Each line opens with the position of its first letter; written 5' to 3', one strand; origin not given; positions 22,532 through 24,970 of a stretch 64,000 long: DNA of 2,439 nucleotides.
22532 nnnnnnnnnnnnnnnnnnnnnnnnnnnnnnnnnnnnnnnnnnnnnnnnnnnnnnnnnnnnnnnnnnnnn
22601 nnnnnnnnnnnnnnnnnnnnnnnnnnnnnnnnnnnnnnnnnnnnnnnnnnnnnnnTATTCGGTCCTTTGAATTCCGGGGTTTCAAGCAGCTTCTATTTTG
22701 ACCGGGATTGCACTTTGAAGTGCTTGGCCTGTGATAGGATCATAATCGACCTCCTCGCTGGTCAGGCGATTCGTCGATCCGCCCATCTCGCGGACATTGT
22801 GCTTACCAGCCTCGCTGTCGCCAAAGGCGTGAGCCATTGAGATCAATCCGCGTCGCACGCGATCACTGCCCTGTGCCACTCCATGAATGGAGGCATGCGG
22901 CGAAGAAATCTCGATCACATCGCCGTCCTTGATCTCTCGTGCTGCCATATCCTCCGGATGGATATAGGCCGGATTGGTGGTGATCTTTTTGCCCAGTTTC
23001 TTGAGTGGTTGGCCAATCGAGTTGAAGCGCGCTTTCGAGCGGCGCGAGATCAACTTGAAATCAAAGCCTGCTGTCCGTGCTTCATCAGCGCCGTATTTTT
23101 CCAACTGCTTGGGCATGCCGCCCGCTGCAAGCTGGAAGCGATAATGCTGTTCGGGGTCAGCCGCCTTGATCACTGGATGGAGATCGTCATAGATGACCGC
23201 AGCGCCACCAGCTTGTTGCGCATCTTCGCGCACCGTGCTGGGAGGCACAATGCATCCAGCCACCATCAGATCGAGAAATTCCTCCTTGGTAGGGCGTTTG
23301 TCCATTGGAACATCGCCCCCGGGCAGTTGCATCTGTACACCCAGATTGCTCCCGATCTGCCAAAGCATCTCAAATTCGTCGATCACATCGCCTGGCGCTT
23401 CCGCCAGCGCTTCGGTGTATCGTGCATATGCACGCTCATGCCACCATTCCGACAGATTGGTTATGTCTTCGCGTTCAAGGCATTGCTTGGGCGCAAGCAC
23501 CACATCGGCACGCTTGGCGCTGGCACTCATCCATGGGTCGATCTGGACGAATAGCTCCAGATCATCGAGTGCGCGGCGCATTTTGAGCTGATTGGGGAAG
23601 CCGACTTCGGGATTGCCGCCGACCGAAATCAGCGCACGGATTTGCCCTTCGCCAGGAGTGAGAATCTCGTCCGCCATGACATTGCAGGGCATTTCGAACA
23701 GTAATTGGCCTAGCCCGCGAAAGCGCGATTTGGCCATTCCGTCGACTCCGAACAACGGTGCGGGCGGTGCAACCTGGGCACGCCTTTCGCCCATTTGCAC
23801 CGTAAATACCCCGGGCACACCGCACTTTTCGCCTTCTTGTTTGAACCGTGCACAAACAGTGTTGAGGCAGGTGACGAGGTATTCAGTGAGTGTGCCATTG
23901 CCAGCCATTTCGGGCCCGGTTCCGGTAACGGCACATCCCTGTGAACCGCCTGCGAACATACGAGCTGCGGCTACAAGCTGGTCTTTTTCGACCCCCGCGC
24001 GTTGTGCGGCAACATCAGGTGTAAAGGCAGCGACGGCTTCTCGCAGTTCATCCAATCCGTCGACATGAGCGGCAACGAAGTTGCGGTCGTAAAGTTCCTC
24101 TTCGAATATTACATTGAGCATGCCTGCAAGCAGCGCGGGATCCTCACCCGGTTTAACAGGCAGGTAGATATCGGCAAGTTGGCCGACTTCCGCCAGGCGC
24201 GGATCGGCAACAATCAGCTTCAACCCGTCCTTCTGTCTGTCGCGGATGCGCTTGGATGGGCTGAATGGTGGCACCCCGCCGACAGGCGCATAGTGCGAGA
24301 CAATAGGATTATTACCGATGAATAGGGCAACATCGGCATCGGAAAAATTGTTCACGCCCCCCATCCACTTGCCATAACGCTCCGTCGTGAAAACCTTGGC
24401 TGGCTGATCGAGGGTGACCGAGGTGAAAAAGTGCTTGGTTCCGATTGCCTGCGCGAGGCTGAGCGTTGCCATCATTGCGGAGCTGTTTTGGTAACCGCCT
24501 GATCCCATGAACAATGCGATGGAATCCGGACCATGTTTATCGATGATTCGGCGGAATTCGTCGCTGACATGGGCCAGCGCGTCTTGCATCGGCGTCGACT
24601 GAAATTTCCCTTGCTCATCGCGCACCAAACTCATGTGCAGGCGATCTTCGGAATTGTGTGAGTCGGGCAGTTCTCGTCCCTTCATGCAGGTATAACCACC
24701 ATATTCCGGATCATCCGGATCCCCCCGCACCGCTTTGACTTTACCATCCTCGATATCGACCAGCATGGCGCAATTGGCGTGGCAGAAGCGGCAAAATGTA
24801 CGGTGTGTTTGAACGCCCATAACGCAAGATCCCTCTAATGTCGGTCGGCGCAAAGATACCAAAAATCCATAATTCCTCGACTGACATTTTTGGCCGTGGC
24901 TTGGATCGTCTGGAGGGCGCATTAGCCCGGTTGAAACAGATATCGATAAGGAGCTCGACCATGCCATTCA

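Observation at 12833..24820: Almost gap-free 12-gene operon coupling a cytoplasmic Mo-bisMGD enzyme, an enone reductase, two ThuA-like proteins, an LEH-like hydrolase and a P450 to an acyl-CoA side-chain module (best candidate for an undescribed system)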

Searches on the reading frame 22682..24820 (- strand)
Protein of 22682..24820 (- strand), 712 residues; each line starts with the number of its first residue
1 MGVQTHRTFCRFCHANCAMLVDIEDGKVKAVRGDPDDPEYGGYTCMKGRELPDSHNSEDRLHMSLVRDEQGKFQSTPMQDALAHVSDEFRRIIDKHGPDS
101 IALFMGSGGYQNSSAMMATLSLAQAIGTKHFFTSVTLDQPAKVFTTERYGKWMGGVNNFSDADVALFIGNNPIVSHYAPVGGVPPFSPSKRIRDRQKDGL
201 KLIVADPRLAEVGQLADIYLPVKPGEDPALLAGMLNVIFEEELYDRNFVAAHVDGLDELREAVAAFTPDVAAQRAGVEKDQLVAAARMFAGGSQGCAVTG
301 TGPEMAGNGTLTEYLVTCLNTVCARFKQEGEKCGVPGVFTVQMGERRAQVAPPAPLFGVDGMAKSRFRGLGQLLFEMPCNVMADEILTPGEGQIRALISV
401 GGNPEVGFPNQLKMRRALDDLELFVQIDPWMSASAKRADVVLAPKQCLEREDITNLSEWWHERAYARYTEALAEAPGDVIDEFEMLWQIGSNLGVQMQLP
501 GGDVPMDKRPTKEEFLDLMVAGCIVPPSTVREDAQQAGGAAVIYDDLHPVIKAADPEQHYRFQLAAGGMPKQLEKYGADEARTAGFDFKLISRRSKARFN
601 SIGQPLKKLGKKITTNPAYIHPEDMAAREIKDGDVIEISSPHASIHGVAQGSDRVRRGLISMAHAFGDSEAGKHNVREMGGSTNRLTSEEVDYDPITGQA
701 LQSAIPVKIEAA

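Call 4: search_protein_families(library=pfam, proteins=[window:22682-24820:-])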
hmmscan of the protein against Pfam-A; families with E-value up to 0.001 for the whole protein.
window:22682-24820:- (712 aa): 3 families
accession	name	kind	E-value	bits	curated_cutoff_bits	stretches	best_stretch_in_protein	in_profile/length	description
PF00384.28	Molybdopterin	-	1.1e-27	97.4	24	1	64-489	5-350/353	Molybdopterin oxidoreductase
PF01568.27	Molydop_binding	-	3.3e-18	66.2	26.8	1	588-699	1-103/110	Molydopterin dinucleotide binding domain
PF04879.21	Molybdop_Fe4S4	-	1.8e-13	50.6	22.7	1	4-55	2-53/55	Molybdopterin oxidoreductase Fe4S4 domain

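Call 5: search_protein_families(library=ncbifam, proteins=[window:22682-24820:-])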
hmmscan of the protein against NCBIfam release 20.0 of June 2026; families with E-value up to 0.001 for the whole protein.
window:22682-24820:- (712 aa): 27 families (the best 25 are shown)
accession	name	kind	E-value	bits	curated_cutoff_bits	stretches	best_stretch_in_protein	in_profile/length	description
TIGR01591.1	Fdh-alpha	equivalog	1.1e-62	212.1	666.25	2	8-302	1-287/672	formate dehydrogenase subunit alpha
NF012032.0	PRK15488.1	equivalog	6.8e-46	156.6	694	3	6-290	44-318/759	thiosulfate reductase PhsA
NF047855.1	AssmNtatRedNasC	equivalog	1e-44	153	1100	1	5-495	20-506/708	assimilatory nitrate reductase catalytic subunit NasC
TIGR02166.1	dmsA_ynfE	subfamily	1.7e-39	135.6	777.7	2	13-499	53-563/794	DMSO/selenate family reductase complex A subunit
NF041323.1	Nitr_red_NasA_Halo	equivalog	2e-33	115.9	1000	2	26-290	18-271/673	assimilatory nitrate reductase NasA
TIGR00509.1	bisC_fam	subfamily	1.2e-27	96.5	1017.55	2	72-494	70-511/772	molybdopterin guanine dinucleotide-containing S/N-oxide reductase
TIGR03479.1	DMSO_red_II_alp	subfamily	8.9e-27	93.5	984.75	1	6-252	59-306/913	molybdopterin-dependent oxidoreductase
NF041783.2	mnquin_red_QrcB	equivalog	3.4e-24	85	440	2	5-336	52-369/695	menaquinone reductase molybdopterin-binding-like subunit QrcB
NF041885.1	selenate_YnfE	exception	4.2e-24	84.4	1675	1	13-332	57-404/805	selenate/tellurate reductase subunit YnfE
NF011566.1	PRK14990.1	exception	4.8e-23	81.1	1600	1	12-291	66-376/814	dimethylsulfoxide reductase subunit A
NF041884.1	selenate_YnfF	exception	7.5e-23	80.3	1650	1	12-258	53-304/798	selenate/tellurate reductase subunit YnfF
TIGR01553.1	formate-DH-alph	equivalog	1.5e-21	75.9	814.2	1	6-255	45-306/1009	formate dehydrogenase-N subunit alpha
NF010055.0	PRK13532.1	equivalog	2e-21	76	904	1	5-253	42-291/830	nitrate reductase catalytic subunit NapA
TIGR01706.1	NAPA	equivalog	4.2e-19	68.3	930.55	1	6-253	43-291/830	periplasmic nitrate reductase subunit alpha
TIGR01701.1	Fdhalpha-like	subfamily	5.9e-15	54.5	582.15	1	213-430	259-479/744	FdhF/YdeP family oxidoreductase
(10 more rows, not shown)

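Call 6: find_encoding_contigs(protein=window:22682-24820:-, flank=10000, max_places=8)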
Protein window:22682-24820:- (712 aa): no gene with exactly this product is on record in the collection.

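Call 9: find_homologous_proteins(query=window:22682-24820:-)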
Query window:22682-24820:- (712 aa): 1698 proteins with E <= 0.001 among 8000 candidates; the best 120 are listed.
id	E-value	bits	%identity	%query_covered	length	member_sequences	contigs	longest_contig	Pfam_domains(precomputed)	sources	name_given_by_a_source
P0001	0.0e+0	1505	90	100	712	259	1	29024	PF00384.28,PF01568.28,PF04879.22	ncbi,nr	ncbi:MAG: molybdopterin-dependent oxidoreductase [Altererythrobacter sp.]|nr:molybdopterin-dependent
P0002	0.0e+0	1492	90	100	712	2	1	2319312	PF00384.28,PF01568.28,PF04879.22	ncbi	-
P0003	0.0e+0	1459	87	100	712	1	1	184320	PF00384.28,PF01568.28,PF04879.22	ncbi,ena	-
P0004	0.0e+0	1457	88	100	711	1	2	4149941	PF00384.28,PF01568.28,PF04879.22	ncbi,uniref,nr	ncbi:molybdopterin-containing oxidoreductase family protein [Parerythrobacter jejuensis]|uniref:Moly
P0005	0.0e+0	1456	87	100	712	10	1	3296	PF00384.28,PF01568.28,PF04879.22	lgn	-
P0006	0.0e+0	1443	86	100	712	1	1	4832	PF00384.28,PF01568.28,PF04879.22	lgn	-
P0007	0.0e+0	1440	87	100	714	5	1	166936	PF00384.28,PF01568.28,PF04879.22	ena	-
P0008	0.0e+0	1433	87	100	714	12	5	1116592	PF00384.28,PF01568.28,PF04879.22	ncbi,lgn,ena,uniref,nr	ncbi:molybdopterin-dependent oxidoreductase [Altererythrobacter sp.]|uniref:molybdopterin-containing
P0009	0.0e+0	1430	86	100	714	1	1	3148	PF00384.28,PF01568.28,PF04879.22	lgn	-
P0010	0.0e+0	1430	85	100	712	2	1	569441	PF00384.28,PF01568.28,PF04879.22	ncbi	-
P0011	0.0e+0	1430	86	100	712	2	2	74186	PF00384.28,PF01568.28,PF04879.22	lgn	-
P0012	0.0e+0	1420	86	100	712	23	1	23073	PF00384.28,PF01568.28,PF04879.22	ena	-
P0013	0.0e+0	1409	84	100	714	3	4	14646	PF00384.28,PF01568.28,PF04879.22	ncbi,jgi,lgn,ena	-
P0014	0.0e+0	1400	84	100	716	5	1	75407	PF00384.28,PF01568.28,PF04879.22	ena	-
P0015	0.0e+0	1393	84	100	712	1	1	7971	PF00384.28,PF01568.28,PF04879.22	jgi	-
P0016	0.0e+0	1388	83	100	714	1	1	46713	PF00384.28,PF01568.28,PF04879.22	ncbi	ncbi:MAG: molybdopterin-containing oxidoreductase family protein [Erythrobacter sp.]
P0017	0.0e+0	1381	82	100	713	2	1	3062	PF00384.28,PF01568.28,PF04879.22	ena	-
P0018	0.0e+0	1380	83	100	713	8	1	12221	PF00384.28,PF01568.28,PF04879.22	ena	-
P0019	0.0e+0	1380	83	100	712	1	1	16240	PF00384.28,PF01568.28,PF04879.22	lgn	-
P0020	0.0e+0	1372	82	100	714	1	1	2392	PF00384.28,PF01568.28,PF04879.22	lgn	-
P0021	0.0e+0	1369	82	100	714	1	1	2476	PF00384.28,PF01568.28,PF04879.22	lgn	-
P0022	0.0e+0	1369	82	100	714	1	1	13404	PF00384.28,PF01568.28,PF04879.22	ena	-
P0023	0.0e+0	1365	82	100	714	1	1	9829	PF00384.28,PF01568.28,PF04879.22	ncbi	ncbi:MAG: molybdopterin-dependent oxidoreductase [Pseudomonadota bacterium]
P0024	0.0e+0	1361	82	100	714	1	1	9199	PF00384.28,PF01568.28,PF04879.22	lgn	-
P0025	0.0e+0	1358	82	100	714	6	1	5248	PF00384.28,PF01568.28,PF04879.22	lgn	-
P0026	0.0e+0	1357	82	100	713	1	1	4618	PF00384.28,PF01568.28,PF04879.22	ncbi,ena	-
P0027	0.0e+0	1353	82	100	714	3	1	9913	PF00384.28,PF01568.28,PF04879.22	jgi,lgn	jgi:anaerobic selenocysteine-containing dehydrogenase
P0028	0.0e+0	1353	82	100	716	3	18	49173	PF00384.28,PF01568.28,PF04879.22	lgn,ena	-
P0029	0.0e+0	1352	82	100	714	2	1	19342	PF00384.28,PF01568.28,PF04879.22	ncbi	ncbi:MAG: molybdopterin-dependent oxidoreductase [Pseudomonadota bacterium]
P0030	0.0e+0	1351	81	100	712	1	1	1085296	PF00384.28,PF01568.28,PF04879.22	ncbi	-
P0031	0.0e+0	1350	81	100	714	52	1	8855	PF00384.28,PF01568.28,PF04879.22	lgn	-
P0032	0.0e+0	1350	82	100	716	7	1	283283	PF00384.28,PF01568.28,PF04879.22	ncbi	ncbi:MAG: molybdopterin-dependent oxidoreductase [Sphingomonadaceae bacterium]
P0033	0.0e+0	1348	81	100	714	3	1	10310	PF00384.28,PF01568.28,PF04879.22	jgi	jgi:anaerobic selenocysteine-containing dehydrogenase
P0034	0.0e+0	1347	81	100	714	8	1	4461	PF00384.28,PF01568.28,PF04879.22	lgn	-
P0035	0.0e+0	1344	81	100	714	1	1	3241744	PF00384.28,PF01568.28,PF04879.22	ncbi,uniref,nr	ncbi:molybdopterin-dependent oxidoreductase [Altererythrobacter arenosus]|uniref:Molybdopterin-depen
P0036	0.0e+0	1343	81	100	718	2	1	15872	PF00384.28,PF01568.28,PF04879.22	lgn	-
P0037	0.0e+0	1339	81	100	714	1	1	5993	PF00384.28,PF01568.28,PF04879.22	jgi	jgi:anaerobic selenocysteine-containing dehydrogenase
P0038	0.0e+0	1339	81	100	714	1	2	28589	PF00384.28,PF01568.28,PF04879.22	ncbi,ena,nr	ncbi:MAG: molybdopterin-dependent oxidoreductase [Erythrobacter sp.]|nr:molybdopterin-dependent oxid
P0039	0.0e+0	1338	80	100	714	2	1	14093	PF00384.28,PF01568.28,PF04879.22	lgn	-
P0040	0.0e+0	1338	81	100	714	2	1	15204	PF00384.28,PF01568.28,PF04879.22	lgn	-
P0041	0.0e+0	1337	81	100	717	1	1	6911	PF00384.28,PF01568.28,PF04879.22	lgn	-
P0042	0.0e+0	1330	80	100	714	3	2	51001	PF00384.28,PF01568.28,PF04879.22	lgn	-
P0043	0.0e+0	1325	80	100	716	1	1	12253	PF00384.28,PF01568.28,PF04879.22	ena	-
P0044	0.0e+0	1324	81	100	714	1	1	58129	PF00384.28,PF01568.28,PF04879.22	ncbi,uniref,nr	ncbi:molybdopterin-dependent oxidoreductase [Novosphingobium sp.]|uniref:molybdopterin-containing ox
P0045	0.0e+0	1321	80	100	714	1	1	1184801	PF00384.28,PF01568.28,PF04879.22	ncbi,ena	-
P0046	0.0e+0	1317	79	100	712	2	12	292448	PF00384.28,PF01568.28,PF04879.22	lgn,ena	-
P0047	0.0e+0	1315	80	100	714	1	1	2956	PF00384.28,PF01568.28,PF04879.22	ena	-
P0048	0.0e+0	1312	78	100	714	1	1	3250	PF00384.28,PF01568.28,PF04879.22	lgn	-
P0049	0.0e+0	1311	78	100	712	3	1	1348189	PF00384.28,PF01568.28,PF04879.22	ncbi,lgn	-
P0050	0.0e+0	1301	79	100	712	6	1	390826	PF00384.28,PF01568.28,PF04879.22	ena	-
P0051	0.0e+0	1295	79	100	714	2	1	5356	PF00384.28,PF01568.28,PF04879.22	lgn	-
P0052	0.0e+0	1295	79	100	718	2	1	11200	PF00384.28,PF01568.28,PF04879.22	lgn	-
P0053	0.0e+0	1294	78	100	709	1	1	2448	PF00384.28,PF01568.28,PF04879.22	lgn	-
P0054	0.0e+0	1294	78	100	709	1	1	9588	PF00384.28,PF01568.28,PF04879.22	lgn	-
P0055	0.0e+0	1286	76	100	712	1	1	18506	PF00384.28,PF01568.28,PF04879.22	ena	-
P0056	0.0e+0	1276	79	97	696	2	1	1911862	PF00384.28,PF01568.28,PF04879.22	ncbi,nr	ncbi:hypothetical protein AUC45_08495 [Erythrobacter sp. YT30]|nr:hypothetical protein AUC45_08495 [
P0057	0.0e+0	1274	76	100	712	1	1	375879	PF00384.28,PF01568.28,PF04879.22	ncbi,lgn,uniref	ncbi:molybdopterin-dependent oxidoreductase [Erythrobacter sp. MTPC3]|uniref:molybdopterin-containin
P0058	0.0e+0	1274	76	100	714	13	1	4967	PF00384.28,PF01568.28,PF04879.22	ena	-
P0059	0.0e+0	1274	76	100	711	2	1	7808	PF00384.28,PF01568.28,PF04879.22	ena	-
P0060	0.0e+0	1274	76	100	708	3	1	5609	PF00384.28,PF01568.28,PF04879.22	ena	-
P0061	0.0e+0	1266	75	100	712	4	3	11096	PF00384.28,PF01568.28,PF04879.22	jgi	-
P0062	0.0e+0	1266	75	100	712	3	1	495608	PF00384.28,PF01568.28,PF04879.22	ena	-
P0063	0.0e+0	1264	76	100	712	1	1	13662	PF00384.28,PF01568.28,PF04879.22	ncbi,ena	-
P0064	0.0e+0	1262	76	100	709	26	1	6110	PF00384.28,PF01568.28,PF04879.22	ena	-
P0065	0.0e+0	1261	76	100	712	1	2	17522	PF00384.28,PF01568.28,PF04879.22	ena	-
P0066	0.0e+0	1259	75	100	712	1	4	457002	PF00384.28,PF01568.28,PF04879.22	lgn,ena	-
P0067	0.0e+0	1259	75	100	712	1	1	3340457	PF00384.28,PF01568.28,PF04879.22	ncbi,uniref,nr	ncbi:molybdopterin-dependent oxidoreductase [Erythrobacter sp. JK5]|uniref:molybdopterin-containing 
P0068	0.0e+0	1258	76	100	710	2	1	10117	PF00384.28,PF01568.28,PF04879.22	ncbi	-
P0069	0.0e+0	1258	77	100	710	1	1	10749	PF00384.28,PF01568.28,PF04879.22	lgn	-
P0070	0.0e+0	1257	75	100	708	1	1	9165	PF00384.28,PF01568.28,PF04879.22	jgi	jgi:anaerobic selenocysteine-containing dehydrogenase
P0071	0.0e+0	1256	76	100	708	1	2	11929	PF00384.28,PF01568.28,PF04879.22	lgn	-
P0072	0.0e+0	1254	76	100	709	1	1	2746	PF00384.28,PF01568.28,PF04879.22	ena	-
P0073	0.0e+0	1253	76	100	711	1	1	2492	PF00384.28,PF01568.28,PF04879.22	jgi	jgi:anaerobic selenocysteine-containing dehydrogenase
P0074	0.0e+0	1253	76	100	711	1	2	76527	PF00384.28,PF01568.28,PF04879.22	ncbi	ncbi:molybdopterin-containing oxidoreductase family protein [Thermaurantiacus sp.]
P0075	0.0e+0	1252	76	100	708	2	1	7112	PF00384.28,PF01568.28,PF04879.22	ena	-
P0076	0.0e+0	1251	76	100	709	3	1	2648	PF00384.28,PF01568.28,PF04879.22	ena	-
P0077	0.0e+0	1251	75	100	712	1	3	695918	PF00384.28,PF01568.28,PF04879.22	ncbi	ncbi:MAG: molybdopterin-dependent oxidoreductase [Erythrobacter sp.]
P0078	0.0e+0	1249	75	100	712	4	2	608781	PF00384.28,PF01568.28,PF04879.22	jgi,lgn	jgi:anaerobic selenocysteine-containing dehydrogenase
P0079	0.0e+0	1247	74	100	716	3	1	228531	PF00384.28,PF01568.28,PF04879.22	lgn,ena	-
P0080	0.0e+0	1247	76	100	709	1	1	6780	PF00384.28,PF01568.28,PF04879.22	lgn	-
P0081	0.0e+0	1246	75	100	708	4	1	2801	PF00384.28,PF01568.28,PF04879.22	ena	-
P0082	0.0e+0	1246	75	100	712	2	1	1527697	PF00384.28,PF01568.28,PF04879.22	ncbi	-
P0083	0.0e+0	1245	75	100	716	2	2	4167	PF00384.28,PF01568.28,PF04879.22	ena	-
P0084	0.0e+0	1245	74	100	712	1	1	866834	PF00384.28,PF01568.28,PF04879.22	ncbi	-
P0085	0.0e+0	1243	75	100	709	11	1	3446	PF00384.28,PF01568.28,PF04879.22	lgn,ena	-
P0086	0.0e+0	1243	75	100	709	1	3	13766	PF00384.28,PF01568.28,PF04879.22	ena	-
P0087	0.0e+0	1243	75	100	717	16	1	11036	PF00384.28,PF01568.28,PF04879.22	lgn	-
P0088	0.0e+0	1243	75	100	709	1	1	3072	PF00384.28,PF01568.28,PF04879.22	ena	-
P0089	0.0e+0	1242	75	100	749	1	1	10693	PF00384.28,PF01568.28,PF04879.22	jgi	jgi:anaerobic selenocysteine-containing dehydrogenase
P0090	0.0e+0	1242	74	100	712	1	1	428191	PF00384.28,PF01568.28,PF04879.22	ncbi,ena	-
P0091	0.0e+0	1241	73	100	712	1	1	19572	PF00384.28,PF01568.28,PF04879.22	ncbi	-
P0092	0.0e+0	1238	74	100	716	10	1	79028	PF00384.28,PF01568.28,PF04879.22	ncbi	ncbi:MAG: molybdopterin-dependent oxidoreductase [Pseudomonadota bacterium]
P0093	0.0e+0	1238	74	100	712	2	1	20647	PF00384.28,PF01568.28,PF04879.22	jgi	-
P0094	0.0e+0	1237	74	100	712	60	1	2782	PF00384.28,PF01568.28,PF04879.22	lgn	-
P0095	0.0e+0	1237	74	100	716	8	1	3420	PF00384.28,PF01568.28,PF04879.22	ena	-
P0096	0.0e+0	1237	75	100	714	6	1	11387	PF00384.28,PF01568.28,PF04879.22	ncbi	ncbi:MAG: molybdopterin-dependent oxidoreductase [Pseudomonadota bacterium]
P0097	0.0e+0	1234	75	100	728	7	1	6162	PF00384.28,PF01568.28,PF04879.22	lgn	-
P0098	0.0e+0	1234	74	100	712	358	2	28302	PF00384.28,PF01568.28,PF04879.22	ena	-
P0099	0.0e+0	1233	74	100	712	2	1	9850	PF00384.28,PF01568.28,PF04879.22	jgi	-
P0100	0.0e+0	1233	73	100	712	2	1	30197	PF00384.28,PF01568.28,PF04879.22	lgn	-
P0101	0.0e+0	1233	73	100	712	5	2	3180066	PF00384.28,PF01568.28,PF04879.22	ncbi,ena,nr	ncbi:MAG: molybdopterin-dependent oxidoreductase [Erythrobacter sp.]|nr:molybdopterin-dependent oxid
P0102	0.0e+0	1233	73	100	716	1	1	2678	PF00384.28,PF01568.28,PF04879.22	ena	-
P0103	0.0e+0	1233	74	100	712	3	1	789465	PF00384.28,PF01568.28,PF04879.22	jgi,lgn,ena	-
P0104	0.0e+0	1231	73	100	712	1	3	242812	PF00384.28,PF01568.28,PF04879.22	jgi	jgi:anaerobic selenocysteine-containing dehydrogenase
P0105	0.0e+0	1230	75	100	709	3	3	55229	PF00384.28,PF01568.28,PF04879.22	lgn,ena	-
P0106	0.0e+0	1230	74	100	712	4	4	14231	PF00384.28,PF01568.28,PF04879.22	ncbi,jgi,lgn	jgi:anaerobic selenocysteine-containing dehydrogenase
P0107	0.0e+0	1230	75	100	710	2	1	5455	PF00384.28,PF01568.28,PF04879.22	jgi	jgi:anaerobic selenocysteine-containing dehydrogenase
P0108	0.0e+0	1230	75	100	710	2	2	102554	PF00384.28,PF01568.28,PF04879.22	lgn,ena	-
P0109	0.0e+0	1229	73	100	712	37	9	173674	PF00384.28,PF01568.28,PF04879.22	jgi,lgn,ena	-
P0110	0.0e+0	1228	75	100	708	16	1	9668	PF00384.28,PF01568.28,PF04879.22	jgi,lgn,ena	-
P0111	0.0e+0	1228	75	100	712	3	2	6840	PF00384.28,PF01568.28,PF04879.22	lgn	-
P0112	0.0e+0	1226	73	100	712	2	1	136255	PF00384.28,PF01568.28,PF04879.22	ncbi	-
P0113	0.0e+0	1226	74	100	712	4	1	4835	PF00384.28,PF01568.28,PF04879.22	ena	-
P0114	0.0e+0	1225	73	100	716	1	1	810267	PF00384.28,PF01568.28,PF04879.22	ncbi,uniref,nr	ncbi:molybdopterin-dependent oxidoreductase [uncultured Erythrobacter sp.]|uniref:molybdopterin-cont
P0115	0.0e+0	1224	73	100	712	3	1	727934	PF00384.28,PF01568.28,PF04879.22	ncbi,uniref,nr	ncbi:molybdopterin-containing oxidoreductase family protein [Porphyrobacter sp. AAP60]|uniref:molybd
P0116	0.0e+0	1224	73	100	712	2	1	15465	PF00384.28,PF01568.28,PF04879.22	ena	-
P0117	0.0e+0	1223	74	100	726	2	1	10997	PF00384.28,PF01568.28,PF04879.22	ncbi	ncbi:MAG: molybdopterin-dependent oxidoreductase [Pseudomonadota bacterium]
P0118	0.0e+0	1223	73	100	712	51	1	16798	PF00384.28,PF01568.28,PF04879.22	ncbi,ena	-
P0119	0.0e+0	1222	74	100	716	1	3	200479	PF00384.28,PF01568.28,PF04879.22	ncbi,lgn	-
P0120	0.0e+0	1222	75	100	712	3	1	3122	PF00384.28,PF01568.28,PF04879.22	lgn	-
